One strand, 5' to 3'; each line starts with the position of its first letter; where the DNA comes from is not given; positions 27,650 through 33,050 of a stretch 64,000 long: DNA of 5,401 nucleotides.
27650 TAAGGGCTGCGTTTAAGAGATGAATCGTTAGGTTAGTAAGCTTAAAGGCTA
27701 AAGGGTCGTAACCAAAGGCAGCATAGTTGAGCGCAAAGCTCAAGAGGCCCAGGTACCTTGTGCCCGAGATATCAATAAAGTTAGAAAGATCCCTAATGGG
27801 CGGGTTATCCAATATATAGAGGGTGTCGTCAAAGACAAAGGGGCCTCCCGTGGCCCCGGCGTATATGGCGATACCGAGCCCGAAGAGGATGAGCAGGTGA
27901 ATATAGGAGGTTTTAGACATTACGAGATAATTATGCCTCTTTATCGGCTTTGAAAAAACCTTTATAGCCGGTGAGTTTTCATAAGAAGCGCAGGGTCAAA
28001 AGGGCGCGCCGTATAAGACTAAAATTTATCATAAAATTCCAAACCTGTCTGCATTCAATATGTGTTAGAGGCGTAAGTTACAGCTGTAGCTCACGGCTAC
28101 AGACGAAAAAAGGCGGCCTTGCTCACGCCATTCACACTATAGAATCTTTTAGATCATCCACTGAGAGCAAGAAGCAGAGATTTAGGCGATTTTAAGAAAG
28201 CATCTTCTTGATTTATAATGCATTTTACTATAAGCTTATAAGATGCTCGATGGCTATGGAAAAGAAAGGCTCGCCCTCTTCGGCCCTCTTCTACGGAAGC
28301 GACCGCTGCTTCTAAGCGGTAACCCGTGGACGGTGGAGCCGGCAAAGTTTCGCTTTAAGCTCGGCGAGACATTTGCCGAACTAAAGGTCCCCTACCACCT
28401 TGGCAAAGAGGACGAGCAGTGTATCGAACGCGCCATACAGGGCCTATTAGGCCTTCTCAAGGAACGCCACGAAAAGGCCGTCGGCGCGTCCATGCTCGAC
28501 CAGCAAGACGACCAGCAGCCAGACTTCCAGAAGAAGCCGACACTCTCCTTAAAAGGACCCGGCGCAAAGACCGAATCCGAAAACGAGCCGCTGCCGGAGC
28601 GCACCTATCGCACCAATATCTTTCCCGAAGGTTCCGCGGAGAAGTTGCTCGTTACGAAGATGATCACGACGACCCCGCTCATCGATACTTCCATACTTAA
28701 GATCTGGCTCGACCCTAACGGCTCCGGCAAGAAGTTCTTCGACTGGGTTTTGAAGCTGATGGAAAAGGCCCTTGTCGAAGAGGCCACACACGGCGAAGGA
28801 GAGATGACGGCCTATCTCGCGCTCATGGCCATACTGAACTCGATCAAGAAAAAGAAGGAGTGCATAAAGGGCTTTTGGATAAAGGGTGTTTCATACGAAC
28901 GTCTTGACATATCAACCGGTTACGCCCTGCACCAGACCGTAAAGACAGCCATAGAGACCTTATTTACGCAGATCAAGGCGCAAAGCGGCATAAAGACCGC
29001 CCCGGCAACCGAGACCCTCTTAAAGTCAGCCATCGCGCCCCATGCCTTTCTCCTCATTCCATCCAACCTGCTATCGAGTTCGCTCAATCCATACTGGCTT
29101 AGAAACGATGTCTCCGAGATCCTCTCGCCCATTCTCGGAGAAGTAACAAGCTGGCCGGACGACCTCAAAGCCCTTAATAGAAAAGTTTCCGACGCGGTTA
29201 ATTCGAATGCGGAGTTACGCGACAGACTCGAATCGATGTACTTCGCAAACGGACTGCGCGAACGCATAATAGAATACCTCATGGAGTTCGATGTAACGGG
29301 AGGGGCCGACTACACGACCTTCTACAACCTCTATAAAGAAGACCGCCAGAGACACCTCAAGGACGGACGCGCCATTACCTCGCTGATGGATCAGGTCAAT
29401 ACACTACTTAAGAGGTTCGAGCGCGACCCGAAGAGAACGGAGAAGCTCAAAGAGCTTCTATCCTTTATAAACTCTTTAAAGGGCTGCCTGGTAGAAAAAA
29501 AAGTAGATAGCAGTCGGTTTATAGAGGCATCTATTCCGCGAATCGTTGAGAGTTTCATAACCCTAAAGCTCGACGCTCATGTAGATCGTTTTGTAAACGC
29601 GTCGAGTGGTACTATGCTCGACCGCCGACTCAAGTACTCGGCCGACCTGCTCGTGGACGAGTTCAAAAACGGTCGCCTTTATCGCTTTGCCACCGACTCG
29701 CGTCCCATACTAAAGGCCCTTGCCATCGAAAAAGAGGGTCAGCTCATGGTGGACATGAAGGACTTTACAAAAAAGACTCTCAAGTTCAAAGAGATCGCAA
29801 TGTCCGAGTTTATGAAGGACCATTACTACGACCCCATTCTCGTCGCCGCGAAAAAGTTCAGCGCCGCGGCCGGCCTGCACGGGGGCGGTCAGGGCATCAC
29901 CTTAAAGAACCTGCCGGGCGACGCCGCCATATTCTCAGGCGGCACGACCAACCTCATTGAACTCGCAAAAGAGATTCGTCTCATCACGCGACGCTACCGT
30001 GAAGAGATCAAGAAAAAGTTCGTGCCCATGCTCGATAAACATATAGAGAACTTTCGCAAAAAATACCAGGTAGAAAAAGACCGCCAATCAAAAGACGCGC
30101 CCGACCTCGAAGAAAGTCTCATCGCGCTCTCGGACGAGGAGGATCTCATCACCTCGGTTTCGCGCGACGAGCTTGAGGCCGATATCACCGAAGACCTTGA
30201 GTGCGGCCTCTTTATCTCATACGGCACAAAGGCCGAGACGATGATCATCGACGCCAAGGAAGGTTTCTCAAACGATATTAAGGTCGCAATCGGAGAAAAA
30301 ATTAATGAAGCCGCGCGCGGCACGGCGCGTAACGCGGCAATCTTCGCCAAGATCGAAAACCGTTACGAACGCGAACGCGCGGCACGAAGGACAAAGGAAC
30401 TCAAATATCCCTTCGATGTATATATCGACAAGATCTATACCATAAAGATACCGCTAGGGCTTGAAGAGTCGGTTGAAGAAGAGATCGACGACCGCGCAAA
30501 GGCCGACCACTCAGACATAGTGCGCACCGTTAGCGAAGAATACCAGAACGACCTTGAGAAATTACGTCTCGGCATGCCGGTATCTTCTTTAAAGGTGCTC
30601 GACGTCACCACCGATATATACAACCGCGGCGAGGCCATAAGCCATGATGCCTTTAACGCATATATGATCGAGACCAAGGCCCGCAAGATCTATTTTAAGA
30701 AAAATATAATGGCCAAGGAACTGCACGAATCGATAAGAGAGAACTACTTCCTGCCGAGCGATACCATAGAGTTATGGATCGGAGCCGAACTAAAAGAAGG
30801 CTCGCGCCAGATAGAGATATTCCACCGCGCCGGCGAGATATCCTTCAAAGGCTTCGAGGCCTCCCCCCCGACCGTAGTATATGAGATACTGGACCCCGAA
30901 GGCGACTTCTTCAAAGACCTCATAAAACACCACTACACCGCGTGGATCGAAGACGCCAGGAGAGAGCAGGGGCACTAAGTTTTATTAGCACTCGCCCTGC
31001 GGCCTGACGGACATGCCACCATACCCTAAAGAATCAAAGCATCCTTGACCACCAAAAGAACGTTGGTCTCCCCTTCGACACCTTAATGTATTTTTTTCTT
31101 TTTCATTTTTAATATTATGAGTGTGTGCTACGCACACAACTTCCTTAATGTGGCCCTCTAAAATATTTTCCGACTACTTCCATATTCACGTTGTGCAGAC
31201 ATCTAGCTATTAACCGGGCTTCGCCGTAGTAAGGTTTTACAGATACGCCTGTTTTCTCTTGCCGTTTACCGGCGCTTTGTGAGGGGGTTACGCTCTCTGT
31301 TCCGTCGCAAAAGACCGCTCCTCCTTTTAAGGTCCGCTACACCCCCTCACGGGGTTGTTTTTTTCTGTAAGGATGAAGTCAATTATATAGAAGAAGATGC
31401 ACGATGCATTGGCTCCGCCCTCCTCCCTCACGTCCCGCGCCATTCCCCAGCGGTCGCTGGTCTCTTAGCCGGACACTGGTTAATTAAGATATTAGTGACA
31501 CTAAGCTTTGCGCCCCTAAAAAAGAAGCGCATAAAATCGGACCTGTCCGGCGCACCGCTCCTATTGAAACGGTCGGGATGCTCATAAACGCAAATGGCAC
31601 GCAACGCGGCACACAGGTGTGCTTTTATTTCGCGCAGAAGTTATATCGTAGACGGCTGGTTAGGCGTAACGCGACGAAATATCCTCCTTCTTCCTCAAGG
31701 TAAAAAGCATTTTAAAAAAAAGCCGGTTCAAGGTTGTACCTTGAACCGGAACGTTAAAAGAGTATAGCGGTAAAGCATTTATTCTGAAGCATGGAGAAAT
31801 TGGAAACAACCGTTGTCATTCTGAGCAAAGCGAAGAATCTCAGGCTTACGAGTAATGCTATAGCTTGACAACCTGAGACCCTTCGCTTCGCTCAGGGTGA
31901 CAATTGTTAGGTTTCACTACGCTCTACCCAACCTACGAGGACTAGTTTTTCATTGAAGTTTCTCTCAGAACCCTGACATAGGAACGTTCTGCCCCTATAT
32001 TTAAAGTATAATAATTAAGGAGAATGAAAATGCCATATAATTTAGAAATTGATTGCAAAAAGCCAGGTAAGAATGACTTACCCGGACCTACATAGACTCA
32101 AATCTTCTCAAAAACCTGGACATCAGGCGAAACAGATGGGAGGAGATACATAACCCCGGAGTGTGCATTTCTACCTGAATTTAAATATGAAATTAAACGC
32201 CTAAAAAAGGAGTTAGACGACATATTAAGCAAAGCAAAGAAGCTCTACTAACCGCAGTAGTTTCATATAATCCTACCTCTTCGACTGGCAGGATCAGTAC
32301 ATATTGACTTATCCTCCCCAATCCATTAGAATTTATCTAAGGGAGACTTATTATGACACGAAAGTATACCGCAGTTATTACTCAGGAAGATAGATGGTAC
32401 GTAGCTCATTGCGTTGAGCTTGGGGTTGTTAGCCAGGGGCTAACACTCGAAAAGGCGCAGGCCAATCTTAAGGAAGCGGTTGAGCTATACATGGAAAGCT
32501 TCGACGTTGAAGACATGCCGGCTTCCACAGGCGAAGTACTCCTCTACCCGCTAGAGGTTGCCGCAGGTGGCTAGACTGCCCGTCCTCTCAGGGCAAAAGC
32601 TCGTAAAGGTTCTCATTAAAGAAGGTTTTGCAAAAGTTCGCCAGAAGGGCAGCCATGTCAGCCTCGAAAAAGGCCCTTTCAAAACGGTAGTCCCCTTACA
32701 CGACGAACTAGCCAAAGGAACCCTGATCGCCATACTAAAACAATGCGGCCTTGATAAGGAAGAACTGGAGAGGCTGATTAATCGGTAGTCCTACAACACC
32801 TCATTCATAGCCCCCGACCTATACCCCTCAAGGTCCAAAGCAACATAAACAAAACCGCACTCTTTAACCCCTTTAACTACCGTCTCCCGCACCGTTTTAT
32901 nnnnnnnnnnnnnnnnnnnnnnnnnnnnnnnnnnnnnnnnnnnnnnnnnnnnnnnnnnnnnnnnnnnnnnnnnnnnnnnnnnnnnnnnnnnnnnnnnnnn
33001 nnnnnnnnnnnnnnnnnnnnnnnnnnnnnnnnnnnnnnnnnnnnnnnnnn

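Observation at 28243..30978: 911-aa orphan protein hiding a class III nucleotidyl-cyclase-like catalytic core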

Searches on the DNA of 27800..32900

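Call 44: search_rna_families(source=window, start=27800, end=32900, threshold=evalue, max_evalue=0.1)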
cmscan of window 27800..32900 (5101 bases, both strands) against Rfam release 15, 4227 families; matches with E-value up to 0.1: 1.
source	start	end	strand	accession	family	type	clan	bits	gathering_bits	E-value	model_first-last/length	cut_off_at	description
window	31814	31901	+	RF03377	mir-960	Gene; miRNA;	-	32.5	100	0.00095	1-93/93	no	mir-960 microRNA precursor family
